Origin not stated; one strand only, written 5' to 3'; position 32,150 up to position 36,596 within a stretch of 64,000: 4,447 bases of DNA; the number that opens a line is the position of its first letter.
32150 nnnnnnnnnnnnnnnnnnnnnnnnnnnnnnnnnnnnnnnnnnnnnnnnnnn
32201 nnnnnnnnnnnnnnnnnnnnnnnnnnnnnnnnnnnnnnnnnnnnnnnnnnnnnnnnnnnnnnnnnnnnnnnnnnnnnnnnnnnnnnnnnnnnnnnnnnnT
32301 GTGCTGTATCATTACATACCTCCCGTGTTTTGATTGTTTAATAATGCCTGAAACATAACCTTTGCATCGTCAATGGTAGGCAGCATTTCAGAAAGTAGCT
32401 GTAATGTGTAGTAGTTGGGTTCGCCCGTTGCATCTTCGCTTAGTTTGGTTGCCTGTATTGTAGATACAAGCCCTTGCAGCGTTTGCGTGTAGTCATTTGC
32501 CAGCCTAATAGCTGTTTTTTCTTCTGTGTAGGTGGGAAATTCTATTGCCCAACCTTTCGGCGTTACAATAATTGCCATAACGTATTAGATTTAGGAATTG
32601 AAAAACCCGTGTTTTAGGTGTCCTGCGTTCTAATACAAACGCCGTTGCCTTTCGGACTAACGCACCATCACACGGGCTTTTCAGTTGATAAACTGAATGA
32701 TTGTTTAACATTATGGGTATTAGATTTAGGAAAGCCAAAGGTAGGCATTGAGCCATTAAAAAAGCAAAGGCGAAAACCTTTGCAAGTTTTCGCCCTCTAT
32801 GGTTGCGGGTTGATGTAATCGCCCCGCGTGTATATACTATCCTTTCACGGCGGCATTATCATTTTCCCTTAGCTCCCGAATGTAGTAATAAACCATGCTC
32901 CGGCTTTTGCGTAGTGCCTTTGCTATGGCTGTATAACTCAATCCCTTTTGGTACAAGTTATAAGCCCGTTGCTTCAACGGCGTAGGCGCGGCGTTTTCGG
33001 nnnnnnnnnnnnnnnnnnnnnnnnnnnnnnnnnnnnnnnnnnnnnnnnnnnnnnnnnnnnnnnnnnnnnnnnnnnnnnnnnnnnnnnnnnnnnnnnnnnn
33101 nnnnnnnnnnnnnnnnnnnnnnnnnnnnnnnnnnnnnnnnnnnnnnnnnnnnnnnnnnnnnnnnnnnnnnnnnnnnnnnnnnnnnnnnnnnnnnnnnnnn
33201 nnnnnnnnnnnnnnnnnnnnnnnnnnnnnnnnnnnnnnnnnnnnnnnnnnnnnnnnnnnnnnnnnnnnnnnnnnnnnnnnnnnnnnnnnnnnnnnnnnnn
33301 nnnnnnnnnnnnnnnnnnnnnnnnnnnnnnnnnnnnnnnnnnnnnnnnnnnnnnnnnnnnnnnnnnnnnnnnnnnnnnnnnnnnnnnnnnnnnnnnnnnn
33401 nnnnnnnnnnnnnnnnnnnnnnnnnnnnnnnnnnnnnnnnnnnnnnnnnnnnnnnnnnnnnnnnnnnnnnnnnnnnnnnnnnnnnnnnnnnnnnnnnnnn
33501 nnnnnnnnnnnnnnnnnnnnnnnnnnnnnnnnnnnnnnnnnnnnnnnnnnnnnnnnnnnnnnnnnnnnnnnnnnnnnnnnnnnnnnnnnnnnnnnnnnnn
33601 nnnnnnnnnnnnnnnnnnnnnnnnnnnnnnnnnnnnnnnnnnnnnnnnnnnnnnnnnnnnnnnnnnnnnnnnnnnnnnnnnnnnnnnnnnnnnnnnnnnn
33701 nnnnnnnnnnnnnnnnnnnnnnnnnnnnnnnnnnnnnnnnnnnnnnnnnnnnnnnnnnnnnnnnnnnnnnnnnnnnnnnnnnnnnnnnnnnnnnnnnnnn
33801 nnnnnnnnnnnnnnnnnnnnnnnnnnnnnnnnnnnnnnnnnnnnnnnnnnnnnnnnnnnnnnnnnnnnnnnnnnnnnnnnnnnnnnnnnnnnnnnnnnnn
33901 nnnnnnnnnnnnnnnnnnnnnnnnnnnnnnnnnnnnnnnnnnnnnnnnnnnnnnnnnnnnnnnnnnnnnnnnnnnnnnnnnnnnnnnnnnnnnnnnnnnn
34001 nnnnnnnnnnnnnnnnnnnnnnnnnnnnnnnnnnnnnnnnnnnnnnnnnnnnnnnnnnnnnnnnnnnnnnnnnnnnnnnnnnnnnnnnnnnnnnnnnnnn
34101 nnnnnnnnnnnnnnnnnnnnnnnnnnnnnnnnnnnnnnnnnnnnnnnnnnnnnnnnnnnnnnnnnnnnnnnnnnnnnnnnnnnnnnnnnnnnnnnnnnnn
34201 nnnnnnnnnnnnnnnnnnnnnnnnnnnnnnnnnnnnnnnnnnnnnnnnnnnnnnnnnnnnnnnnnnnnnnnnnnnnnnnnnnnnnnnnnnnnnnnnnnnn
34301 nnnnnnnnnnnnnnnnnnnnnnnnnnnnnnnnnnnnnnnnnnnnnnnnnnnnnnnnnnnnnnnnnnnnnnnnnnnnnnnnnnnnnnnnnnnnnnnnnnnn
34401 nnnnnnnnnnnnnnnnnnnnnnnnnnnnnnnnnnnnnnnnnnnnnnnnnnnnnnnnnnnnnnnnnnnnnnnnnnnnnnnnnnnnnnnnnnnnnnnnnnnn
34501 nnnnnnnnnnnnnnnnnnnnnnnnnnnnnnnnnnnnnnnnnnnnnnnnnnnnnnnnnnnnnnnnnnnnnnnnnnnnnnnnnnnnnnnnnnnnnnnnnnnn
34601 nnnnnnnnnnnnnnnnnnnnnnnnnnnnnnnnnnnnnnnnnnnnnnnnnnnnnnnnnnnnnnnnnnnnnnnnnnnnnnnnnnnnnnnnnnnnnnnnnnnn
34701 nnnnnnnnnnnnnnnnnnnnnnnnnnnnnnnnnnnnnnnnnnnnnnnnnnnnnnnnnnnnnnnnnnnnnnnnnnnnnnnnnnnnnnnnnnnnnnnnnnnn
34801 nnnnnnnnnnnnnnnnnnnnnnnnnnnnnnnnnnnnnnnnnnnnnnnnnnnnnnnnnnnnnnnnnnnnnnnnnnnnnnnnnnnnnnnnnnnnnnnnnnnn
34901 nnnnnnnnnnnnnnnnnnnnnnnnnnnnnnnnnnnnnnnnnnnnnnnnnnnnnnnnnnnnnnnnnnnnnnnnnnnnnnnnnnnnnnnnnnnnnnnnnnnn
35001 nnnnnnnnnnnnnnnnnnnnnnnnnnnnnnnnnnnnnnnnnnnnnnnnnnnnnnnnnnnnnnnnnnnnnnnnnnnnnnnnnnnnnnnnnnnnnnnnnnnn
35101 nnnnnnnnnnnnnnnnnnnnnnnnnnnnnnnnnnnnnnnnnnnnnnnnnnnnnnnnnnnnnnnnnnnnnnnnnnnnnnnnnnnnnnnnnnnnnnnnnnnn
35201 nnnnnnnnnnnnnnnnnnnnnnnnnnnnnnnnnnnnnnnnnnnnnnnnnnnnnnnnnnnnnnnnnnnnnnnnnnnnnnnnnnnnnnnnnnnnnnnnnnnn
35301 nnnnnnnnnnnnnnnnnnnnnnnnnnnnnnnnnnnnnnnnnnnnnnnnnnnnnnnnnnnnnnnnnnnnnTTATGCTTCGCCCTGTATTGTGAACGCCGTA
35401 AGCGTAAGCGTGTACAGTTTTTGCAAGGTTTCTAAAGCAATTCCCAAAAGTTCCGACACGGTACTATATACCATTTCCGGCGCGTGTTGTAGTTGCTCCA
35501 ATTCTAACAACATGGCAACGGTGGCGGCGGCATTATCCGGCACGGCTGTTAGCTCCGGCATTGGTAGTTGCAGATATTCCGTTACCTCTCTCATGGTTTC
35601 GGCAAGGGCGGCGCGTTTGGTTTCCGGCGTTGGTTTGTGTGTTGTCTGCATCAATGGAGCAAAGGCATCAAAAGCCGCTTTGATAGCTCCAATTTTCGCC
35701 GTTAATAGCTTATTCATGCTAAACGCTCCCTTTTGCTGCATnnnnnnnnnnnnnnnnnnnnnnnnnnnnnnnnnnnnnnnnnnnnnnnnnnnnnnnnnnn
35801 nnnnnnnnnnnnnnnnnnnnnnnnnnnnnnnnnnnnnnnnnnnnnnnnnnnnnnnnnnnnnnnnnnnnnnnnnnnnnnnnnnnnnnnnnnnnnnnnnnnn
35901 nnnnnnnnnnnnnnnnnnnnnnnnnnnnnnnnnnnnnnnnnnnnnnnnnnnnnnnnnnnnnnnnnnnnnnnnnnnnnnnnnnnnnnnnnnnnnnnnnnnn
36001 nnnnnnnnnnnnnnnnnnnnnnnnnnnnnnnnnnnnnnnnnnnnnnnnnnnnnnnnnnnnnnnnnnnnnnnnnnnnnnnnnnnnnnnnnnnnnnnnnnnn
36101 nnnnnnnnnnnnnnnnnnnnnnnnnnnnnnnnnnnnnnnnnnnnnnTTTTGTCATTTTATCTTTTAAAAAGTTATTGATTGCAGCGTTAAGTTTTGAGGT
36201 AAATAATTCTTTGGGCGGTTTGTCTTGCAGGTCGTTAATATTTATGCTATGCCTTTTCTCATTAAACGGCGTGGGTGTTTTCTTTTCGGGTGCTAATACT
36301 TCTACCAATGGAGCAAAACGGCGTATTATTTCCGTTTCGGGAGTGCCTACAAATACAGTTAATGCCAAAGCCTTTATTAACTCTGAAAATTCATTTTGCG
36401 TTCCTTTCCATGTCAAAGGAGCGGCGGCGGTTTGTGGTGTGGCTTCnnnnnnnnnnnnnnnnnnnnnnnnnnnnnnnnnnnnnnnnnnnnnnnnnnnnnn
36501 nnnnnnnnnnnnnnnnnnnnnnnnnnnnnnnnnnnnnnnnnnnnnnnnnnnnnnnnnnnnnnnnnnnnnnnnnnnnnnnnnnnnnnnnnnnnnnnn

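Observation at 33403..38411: Element core is int / RteC-like / Xis-like / rolling-circle-type Rep, with no relaxase, T4SS, capsid or large terminase: candidate satellite or minimal replicative integrative element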

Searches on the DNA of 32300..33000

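Call 95: search_rna_families(source=window, start=32300, end=33000, threshold=evalue, max_evalue=0.01, show_alignments=2)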
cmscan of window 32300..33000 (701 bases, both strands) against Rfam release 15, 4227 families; matches with E-value up to 0.01: 1.
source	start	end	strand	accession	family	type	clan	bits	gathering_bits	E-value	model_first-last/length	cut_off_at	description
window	32601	32679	-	RF02944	c4-2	Gene; sRNA;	CL00128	65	41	3.6e-14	1-79/79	no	c4-2 RNA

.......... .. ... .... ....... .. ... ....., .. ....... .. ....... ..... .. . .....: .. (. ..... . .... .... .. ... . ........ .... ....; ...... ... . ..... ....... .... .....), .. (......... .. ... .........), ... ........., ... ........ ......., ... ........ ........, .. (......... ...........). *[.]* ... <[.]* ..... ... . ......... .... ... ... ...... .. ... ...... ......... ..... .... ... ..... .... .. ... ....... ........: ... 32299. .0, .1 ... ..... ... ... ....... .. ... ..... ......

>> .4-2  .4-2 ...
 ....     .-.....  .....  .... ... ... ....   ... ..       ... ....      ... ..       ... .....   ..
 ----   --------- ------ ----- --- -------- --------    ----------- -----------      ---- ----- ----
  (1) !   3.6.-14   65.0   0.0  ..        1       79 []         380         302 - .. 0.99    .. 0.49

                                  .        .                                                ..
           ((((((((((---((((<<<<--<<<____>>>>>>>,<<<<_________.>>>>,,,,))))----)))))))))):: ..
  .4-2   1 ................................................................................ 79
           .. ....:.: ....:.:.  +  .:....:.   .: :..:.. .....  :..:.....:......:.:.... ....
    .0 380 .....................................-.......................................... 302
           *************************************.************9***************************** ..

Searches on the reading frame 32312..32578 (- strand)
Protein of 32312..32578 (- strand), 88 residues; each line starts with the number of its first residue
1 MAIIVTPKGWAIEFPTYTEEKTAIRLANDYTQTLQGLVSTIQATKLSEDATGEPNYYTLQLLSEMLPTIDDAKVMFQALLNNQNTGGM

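Call 4: search_protein_families(library=pfam, proteins=[window:32312-32578:-], max_evalue=1)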
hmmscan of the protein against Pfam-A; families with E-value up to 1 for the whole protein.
window:32312-32578:- (88 aa): 0 families

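Call 5: search_protein_families(library=ncbifam, proteins=[window:32312-32578:-], max_evalue=1)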
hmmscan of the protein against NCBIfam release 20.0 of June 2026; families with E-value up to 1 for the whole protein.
window:32312-32578:- (88 aa): 0 families

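Call 6: search_protein_families(library=phrogs, proteins=[window:32312-32578:-], max_evalue=0.1)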
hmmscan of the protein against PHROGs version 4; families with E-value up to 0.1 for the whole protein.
window:32312-32578:- (88 aa): 1 family
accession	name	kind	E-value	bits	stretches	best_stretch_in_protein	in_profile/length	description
phrog_6385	-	unknown function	0.071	14.2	0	12-30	16-34/48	-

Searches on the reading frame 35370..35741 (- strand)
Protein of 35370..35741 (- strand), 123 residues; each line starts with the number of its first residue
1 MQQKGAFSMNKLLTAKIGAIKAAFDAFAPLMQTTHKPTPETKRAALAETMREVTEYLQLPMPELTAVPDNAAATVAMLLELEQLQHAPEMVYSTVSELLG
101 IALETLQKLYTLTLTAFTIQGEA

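Call 4: search_protein_families(library=pfam, proteins=[window:35370-35741:-], max_evalue=1)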
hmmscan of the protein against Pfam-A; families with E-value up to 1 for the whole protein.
window:35370-35741:- (123 aa): 1 family
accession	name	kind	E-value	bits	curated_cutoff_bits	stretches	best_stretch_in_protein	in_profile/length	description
PF08202.16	MIS13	-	0.26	11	23.5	1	11-113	161-268/300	Mis12-Mtw1 protein family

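Call 5: search_protein_families(library=ncbifam, proteins=[window:35370-35741:-], max_evalue=1)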
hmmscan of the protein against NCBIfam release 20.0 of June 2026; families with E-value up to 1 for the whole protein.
window:35370-35741:- (123 aa): 0 families

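Call 6: search_protein_families(library=phrogs, proteins=[window:35370-35741:-], max_evalue=0.1)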
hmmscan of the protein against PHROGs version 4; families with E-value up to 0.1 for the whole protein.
window:35370-35741:- (123 aa): 1 family
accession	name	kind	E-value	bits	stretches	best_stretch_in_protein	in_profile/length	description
phrog_22904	-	unknown function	0.019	15.9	1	31-78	51-98/112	-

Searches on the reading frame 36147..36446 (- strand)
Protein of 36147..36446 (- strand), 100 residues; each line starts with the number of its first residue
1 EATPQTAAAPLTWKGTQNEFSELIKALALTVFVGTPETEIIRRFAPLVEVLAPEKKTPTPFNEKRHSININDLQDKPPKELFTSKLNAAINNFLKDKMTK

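Call 115: find_homologous_proteins(query=window:36147-36446:-, max_evalue=0.01)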
Query seq(100 aa): 2 candidates shared short words with the query, none scored E <= 0.01.

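Call 116: search_protein_families(library=pfam, proteins=[window:36147-36446:-], max_evalue=10)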
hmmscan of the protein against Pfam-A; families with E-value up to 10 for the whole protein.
seq(100 aa): 0 families
